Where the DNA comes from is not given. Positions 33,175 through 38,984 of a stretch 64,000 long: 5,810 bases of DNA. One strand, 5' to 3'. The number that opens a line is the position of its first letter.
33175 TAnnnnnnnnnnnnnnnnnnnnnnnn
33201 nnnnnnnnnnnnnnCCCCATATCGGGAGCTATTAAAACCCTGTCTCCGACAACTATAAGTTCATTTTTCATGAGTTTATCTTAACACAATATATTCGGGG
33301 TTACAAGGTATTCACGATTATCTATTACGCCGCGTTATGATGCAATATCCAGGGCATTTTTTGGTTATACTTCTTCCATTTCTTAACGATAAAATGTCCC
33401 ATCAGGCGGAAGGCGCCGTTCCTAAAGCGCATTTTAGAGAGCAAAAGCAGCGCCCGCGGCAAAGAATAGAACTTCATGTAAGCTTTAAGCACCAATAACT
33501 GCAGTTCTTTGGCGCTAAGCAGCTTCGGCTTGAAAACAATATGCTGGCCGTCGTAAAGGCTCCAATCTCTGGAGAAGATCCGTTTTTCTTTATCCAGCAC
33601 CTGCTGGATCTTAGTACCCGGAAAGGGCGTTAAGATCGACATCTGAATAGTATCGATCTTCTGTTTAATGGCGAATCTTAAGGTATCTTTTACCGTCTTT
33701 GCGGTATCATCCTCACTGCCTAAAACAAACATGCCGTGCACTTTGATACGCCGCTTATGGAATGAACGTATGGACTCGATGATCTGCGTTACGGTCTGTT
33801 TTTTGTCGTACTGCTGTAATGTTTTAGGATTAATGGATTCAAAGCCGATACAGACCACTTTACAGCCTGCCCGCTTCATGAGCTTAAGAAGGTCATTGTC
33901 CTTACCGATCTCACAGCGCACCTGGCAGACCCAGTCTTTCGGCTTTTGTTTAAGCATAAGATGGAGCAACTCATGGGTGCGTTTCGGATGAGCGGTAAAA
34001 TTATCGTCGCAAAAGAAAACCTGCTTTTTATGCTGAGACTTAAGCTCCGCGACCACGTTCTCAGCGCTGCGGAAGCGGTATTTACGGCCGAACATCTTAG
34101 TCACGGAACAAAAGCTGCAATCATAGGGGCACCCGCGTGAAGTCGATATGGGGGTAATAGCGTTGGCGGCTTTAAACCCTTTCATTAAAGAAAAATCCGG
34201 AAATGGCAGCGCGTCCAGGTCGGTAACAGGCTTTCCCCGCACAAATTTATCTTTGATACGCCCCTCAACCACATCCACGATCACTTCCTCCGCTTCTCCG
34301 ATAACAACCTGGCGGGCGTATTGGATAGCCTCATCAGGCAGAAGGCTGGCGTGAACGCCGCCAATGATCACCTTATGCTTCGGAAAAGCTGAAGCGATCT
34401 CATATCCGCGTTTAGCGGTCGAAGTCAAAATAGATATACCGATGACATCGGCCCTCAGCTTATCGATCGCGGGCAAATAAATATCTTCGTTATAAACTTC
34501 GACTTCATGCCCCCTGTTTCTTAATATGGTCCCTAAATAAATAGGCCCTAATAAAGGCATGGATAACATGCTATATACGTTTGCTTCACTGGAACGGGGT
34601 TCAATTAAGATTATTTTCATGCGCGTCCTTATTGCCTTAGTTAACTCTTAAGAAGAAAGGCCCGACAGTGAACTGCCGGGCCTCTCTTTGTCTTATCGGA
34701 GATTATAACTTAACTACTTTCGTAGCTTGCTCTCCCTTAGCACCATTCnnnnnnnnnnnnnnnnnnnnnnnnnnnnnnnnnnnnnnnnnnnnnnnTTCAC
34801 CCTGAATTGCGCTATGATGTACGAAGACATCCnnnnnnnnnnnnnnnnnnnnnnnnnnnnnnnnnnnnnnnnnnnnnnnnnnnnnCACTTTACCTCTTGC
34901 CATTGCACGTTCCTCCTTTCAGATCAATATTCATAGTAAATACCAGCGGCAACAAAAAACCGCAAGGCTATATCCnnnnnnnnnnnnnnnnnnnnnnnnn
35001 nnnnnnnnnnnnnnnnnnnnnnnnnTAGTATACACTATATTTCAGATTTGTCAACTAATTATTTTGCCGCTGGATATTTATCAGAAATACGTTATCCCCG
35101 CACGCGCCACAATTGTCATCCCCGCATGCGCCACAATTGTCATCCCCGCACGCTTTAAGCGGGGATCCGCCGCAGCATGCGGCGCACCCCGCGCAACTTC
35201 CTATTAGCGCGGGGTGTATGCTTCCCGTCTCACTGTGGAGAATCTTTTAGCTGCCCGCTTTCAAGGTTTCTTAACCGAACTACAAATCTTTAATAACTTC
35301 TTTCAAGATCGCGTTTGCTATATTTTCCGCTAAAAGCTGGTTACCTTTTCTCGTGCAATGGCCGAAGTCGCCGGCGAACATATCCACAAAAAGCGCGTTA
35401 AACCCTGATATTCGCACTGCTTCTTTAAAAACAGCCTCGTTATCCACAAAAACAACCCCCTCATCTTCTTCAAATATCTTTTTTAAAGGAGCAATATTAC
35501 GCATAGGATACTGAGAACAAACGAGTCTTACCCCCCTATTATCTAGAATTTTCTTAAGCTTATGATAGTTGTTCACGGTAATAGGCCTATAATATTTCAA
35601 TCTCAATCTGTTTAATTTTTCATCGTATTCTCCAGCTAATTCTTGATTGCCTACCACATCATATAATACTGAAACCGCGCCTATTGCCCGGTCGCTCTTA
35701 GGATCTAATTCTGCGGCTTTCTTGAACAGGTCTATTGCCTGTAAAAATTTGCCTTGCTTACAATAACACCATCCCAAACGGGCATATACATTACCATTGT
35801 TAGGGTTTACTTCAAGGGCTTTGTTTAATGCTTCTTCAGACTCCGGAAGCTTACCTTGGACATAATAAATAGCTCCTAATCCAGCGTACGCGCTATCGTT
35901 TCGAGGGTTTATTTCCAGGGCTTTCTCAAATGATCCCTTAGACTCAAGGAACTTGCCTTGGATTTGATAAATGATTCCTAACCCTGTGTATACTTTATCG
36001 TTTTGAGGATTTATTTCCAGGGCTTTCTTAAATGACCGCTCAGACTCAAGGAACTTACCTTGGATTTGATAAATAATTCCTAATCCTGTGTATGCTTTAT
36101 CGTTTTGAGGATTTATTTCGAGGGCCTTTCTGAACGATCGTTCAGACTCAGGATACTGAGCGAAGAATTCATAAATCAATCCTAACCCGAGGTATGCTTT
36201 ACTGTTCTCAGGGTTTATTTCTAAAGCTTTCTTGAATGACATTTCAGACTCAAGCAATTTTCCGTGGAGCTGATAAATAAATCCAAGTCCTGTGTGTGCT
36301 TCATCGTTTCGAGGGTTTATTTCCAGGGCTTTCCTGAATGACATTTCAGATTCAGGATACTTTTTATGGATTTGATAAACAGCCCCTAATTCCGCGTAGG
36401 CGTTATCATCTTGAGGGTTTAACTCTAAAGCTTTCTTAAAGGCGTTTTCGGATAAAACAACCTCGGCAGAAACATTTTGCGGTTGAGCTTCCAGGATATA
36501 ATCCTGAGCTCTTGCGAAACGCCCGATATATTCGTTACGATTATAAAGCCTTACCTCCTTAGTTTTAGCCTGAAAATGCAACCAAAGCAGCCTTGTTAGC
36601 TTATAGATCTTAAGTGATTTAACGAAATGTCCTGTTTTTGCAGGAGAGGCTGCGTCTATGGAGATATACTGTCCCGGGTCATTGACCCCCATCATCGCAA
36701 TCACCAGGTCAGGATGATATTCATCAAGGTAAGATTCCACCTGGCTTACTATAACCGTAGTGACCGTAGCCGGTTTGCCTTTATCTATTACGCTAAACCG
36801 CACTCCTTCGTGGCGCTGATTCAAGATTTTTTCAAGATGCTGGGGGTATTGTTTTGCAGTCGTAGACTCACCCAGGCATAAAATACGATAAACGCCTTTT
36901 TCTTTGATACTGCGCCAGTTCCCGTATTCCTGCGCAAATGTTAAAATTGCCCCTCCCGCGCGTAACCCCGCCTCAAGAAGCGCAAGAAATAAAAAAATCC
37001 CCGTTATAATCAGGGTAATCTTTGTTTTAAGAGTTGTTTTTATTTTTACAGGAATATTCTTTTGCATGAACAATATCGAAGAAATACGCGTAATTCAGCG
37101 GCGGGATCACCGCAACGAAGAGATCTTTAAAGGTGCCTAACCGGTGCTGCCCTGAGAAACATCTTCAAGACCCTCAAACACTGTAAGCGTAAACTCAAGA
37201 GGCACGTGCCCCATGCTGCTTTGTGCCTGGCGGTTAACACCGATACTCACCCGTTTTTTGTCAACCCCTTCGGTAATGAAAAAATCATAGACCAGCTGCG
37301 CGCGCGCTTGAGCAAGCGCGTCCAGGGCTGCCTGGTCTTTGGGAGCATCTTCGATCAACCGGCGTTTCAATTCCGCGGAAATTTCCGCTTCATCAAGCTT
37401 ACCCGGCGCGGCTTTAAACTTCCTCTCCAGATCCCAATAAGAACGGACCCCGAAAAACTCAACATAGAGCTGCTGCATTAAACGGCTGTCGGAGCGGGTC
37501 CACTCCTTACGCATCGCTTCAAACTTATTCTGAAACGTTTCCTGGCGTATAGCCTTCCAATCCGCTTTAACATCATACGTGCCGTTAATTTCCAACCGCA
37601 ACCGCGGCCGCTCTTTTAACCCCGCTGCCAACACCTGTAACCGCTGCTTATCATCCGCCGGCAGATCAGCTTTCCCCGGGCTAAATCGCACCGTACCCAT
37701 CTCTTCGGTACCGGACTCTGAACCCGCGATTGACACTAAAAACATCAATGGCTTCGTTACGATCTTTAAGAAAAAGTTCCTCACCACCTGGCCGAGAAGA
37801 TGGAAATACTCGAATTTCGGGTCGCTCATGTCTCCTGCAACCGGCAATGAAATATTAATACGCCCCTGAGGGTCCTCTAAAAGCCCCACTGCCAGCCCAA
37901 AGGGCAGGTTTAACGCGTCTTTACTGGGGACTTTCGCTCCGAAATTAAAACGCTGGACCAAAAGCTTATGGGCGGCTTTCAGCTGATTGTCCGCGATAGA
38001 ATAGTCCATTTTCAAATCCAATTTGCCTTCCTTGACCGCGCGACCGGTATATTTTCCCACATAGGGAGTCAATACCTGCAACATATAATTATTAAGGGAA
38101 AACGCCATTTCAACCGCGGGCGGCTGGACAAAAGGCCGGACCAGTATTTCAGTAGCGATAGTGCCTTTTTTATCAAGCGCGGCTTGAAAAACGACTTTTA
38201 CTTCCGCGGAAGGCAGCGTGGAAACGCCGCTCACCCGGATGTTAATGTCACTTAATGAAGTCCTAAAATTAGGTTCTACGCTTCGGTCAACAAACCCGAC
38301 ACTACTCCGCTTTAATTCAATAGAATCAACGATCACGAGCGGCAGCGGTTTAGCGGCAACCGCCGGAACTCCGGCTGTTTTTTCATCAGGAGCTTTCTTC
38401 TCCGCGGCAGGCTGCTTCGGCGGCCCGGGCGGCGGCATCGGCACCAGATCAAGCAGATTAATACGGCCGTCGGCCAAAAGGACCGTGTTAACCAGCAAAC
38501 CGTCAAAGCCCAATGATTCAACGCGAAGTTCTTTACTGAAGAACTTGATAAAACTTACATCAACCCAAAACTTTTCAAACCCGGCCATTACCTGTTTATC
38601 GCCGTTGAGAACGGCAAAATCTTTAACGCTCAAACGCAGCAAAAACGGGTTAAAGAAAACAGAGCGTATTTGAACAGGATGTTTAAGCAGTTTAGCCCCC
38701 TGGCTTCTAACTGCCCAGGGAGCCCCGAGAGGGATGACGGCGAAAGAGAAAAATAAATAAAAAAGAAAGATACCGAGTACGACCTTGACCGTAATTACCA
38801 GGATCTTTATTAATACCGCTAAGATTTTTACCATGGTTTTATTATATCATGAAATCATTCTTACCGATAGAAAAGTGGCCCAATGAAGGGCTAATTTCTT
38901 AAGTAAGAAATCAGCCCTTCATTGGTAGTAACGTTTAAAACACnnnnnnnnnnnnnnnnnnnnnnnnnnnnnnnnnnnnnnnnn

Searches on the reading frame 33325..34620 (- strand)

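Call 8: search_protein_families(library=pfam, proteins=[window:33325-34620:-], max_evalue=0.001)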
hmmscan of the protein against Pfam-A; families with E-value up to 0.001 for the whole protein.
window:33325-34620:- (431 aa): 2 families
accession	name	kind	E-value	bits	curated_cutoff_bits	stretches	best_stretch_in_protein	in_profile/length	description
PF04055.27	Radical_SAM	-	6.6e-24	85.4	29.5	1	158-316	1-165/166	Radical SAM superfamily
PF02310.24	B12-binding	-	4.1e-12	46.4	32.1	1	25-117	16-120/121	B12 binding domain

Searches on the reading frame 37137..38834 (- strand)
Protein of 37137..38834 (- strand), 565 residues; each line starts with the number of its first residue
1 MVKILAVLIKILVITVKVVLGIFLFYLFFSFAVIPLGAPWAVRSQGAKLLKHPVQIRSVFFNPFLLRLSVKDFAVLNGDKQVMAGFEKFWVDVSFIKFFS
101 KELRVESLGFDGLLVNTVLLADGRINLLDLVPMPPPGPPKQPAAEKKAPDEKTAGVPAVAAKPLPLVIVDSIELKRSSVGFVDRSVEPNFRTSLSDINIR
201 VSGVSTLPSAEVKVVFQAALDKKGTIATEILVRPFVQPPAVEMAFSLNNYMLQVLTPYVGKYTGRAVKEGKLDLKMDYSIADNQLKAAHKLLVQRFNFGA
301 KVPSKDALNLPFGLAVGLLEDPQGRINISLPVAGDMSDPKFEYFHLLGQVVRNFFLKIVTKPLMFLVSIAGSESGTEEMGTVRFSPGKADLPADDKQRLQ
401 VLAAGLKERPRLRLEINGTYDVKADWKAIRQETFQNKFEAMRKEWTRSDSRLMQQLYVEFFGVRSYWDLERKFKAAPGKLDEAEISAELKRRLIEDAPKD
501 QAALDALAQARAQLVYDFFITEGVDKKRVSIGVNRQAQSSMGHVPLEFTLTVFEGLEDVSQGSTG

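Call 8: search_protein_families(library=pfam, proteins=[window:37137-38834:-], max_evalue=0.001)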
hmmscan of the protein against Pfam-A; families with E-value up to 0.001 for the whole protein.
window:37137-38834:- (565 aa): 2 families
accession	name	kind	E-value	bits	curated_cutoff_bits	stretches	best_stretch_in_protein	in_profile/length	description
PF05359.17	DUF748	-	1.3e-110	371.5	50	2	139-529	650-1037/1037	Domain of Unknown Function (DUF748)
PF00691.25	OmpA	-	3.2e-06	27.8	27.2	0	497-531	42-76/98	OmpA family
